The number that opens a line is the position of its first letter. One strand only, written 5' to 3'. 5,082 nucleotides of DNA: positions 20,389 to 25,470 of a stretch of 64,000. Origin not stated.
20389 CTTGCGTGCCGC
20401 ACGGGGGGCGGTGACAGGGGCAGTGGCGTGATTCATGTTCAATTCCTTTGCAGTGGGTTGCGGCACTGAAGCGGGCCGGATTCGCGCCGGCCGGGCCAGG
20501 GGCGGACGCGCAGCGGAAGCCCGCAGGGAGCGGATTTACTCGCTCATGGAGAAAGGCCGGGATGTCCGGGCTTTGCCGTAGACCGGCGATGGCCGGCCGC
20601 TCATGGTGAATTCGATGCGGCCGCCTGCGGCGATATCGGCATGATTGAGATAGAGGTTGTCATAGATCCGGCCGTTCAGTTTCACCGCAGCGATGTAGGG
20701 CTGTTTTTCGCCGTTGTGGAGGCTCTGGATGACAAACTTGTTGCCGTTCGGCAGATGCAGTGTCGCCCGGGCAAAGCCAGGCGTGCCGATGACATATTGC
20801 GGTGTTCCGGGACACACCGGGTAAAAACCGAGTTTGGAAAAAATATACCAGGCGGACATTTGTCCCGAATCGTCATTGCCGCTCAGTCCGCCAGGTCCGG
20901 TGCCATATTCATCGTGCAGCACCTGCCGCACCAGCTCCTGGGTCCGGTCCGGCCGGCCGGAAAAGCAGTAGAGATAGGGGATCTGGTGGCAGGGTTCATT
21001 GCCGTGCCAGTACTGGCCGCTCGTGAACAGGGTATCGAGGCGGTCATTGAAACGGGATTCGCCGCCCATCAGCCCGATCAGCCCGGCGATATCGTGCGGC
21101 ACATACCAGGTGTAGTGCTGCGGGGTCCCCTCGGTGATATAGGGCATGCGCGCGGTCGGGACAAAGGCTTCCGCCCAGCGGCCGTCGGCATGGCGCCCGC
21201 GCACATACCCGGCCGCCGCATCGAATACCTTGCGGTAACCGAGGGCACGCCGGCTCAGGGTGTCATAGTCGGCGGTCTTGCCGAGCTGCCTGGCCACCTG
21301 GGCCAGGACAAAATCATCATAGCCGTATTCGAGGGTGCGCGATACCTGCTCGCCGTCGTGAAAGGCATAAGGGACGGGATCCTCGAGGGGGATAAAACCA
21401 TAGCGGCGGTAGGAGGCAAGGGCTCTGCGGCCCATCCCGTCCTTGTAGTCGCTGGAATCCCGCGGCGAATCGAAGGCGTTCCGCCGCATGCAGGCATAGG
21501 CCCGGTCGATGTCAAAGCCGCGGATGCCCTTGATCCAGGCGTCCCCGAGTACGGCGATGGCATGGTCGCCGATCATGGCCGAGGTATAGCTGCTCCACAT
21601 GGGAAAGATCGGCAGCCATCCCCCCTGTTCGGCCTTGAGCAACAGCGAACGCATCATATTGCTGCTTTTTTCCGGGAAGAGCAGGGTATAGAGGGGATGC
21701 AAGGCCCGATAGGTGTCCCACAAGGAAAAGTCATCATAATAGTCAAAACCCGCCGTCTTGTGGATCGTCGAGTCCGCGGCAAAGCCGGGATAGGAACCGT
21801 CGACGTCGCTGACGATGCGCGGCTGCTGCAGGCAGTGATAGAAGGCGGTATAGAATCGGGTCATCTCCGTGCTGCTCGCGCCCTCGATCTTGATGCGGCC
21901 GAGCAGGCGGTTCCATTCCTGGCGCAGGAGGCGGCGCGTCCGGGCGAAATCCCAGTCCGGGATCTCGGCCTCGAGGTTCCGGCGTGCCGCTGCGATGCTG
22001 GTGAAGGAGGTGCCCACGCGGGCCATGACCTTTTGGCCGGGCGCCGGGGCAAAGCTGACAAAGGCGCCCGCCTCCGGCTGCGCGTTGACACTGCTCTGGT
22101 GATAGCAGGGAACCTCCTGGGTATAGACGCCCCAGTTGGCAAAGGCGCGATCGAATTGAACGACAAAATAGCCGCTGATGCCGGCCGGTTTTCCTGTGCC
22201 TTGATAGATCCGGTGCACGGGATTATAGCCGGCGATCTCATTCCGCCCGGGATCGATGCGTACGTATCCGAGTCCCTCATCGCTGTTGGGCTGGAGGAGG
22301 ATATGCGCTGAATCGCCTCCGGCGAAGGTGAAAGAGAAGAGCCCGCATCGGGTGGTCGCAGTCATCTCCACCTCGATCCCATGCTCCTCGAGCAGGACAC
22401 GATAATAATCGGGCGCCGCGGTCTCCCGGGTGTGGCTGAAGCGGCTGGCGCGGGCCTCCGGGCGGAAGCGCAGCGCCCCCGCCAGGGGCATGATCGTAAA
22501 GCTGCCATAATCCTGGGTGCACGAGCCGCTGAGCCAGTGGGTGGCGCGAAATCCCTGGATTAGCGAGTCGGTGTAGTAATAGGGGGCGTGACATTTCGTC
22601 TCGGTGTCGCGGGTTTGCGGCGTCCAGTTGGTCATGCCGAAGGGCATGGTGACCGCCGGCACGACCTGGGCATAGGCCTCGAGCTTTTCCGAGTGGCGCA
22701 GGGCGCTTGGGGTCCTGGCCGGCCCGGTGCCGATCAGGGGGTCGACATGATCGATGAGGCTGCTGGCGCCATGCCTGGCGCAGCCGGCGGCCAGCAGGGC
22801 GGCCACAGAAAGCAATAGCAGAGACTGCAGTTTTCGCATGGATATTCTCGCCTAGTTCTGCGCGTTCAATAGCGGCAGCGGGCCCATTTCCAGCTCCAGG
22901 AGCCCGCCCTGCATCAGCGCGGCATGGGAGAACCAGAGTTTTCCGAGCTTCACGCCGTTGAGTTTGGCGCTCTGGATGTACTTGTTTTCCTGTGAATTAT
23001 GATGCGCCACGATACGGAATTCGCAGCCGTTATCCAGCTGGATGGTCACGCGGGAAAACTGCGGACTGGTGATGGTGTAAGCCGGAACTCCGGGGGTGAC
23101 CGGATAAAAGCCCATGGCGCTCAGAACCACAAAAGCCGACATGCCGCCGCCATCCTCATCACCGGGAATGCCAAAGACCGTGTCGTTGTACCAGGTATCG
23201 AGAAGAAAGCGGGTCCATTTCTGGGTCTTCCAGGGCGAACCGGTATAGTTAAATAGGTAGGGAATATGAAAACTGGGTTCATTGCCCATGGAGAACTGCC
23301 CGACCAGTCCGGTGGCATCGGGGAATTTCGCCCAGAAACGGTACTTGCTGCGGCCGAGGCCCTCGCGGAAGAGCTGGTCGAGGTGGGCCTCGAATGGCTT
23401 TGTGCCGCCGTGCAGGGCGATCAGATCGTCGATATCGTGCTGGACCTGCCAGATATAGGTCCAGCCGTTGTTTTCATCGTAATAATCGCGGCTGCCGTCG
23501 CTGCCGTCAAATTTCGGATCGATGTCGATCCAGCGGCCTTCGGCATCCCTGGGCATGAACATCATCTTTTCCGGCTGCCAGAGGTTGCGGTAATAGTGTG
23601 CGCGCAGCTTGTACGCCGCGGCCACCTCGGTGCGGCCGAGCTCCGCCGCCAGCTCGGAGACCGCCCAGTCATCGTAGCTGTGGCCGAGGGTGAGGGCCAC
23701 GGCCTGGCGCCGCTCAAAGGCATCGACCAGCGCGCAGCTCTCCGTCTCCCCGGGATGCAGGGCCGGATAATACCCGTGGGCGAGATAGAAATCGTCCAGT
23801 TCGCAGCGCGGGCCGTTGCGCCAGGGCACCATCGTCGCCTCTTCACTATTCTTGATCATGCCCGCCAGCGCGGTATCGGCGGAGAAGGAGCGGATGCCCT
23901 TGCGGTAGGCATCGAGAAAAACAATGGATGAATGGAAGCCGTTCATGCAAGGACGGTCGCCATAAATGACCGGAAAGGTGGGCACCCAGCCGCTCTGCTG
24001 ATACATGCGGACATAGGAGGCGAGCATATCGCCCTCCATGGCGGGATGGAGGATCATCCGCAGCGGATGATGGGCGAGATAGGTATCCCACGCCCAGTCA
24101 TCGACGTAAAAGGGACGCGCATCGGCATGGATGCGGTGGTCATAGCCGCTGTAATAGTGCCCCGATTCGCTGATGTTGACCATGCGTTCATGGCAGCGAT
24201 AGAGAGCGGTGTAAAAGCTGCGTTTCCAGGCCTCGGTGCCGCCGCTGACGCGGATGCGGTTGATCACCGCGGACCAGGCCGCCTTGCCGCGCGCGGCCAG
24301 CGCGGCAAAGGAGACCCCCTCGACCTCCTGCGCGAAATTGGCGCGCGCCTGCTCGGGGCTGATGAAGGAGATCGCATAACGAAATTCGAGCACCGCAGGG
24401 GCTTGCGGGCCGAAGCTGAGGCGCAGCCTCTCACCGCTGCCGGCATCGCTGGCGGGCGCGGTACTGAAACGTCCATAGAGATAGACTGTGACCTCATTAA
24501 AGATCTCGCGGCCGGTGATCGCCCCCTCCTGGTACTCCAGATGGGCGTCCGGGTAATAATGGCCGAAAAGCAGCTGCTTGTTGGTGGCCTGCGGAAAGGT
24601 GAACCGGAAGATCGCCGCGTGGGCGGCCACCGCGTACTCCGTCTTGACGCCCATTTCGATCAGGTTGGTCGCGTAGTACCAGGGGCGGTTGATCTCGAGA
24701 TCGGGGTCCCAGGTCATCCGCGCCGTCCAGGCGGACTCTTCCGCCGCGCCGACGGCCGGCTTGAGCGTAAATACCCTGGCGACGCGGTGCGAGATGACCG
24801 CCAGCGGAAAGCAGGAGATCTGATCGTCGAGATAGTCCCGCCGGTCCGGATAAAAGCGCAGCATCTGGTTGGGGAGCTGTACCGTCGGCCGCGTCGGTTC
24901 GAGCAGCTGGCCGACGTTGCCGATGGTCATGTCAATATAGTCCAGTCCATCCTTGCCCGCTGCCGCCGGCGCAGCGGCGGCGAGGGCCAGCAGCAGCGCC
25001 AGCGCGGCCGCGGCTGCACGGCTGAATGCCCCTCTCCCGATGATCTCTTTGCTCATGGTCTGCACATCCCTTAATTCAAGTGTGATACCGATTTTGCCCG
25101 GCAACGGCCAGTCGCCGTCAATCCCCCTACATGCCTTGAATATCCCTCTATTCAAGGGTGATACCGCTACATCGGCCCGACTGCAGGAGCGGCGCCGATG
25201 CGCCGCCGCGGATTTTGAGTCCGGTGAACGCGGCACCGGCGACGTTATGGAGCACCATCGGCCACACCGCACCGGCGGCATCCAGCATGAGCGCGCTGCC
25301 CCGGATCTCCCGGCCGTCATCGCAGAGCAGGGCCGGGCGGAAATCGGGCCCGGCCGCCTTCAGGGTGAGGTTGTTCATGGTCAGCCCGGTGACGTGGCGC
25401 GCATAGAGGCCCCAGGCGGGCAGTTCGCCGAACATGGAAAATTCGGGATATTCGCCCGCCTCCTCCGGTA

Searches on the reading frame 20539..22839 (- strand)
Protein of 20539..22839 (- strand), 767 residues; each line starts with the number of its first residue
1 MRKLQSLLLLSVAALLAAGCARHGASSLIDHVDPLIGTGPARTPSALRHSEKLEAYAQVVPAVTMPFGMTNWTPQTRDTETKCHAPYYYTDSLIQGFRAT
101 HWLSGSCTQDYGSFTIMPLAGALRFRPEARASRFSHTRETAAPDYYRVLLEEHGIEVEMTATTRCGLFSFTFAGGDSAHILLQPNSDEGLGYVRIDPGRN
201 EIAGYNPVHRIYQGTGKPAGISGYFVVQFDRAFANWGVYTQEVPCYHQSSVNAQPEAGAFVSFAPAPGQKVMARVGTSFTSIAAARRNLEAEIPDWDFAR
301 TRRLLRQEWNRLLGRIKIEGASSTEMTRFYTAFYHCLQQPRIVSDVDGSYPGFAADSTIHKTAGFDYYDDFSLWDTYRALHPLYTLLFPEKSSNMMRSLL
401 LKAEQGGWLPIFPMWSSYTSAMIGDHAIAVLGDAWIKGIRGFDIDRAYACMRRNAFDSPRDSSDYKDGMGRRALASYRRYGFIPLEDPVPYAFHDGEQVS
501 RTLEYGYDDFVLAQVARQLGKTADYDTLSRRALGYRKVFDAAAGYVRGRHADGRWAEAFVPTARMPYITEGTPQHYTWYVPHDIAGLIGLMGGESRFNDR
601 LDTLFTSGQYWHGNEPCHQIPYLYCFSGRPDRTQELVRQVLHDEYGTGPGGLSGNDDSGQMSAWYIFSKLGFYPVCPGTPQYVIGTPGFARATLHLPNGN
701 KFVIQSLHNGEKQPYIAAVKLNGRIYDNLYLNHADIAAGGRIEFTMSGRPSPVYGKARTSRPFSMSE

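Call 5: search_protein_families(library=pfam, proteins=[window:20539-22839:-], max_evalue=0.01)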
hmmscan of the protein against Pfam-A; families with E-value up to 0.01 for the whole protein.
window:20539-22839:- (767 aa): 2 families
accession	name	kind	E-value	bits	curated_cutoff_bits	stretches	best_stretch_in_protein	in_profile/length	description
PF07971.18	Glyco_hydro_92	-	4.1e-170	567.2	24.6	1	285-747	2-463/464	Glycosyl hydrolase family 92 catalytic domain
PF17678.7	Glyco_hydro_92N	-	5.1e-61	207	34.5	1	31-278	1-236/236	Glycosyl hydrolase family 92 N-terminal domain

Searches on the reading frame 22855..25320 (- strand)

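Call 5: search_protein_families(library=pfam, proteins=[window:22855-25320:-], max_evalue=0.01)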
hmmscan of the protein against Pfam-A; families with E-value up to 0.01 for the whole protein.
window:22855-25320:- (822 aa): 2 families
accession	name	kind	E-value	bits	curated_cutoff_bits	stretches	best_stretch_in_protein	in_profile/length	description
PF07971.18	Glyco_hydro_92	-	9.5e-149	496.7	24.6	1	324-814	1-464/464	Glycosyl hydrolase family 92 catalytic domain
PF17678.7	Glyco_hydro_92N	-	2.8e-18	67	34.5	1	128-291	1-194/236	Glycosyl hydrolase family 92 N-terminal domain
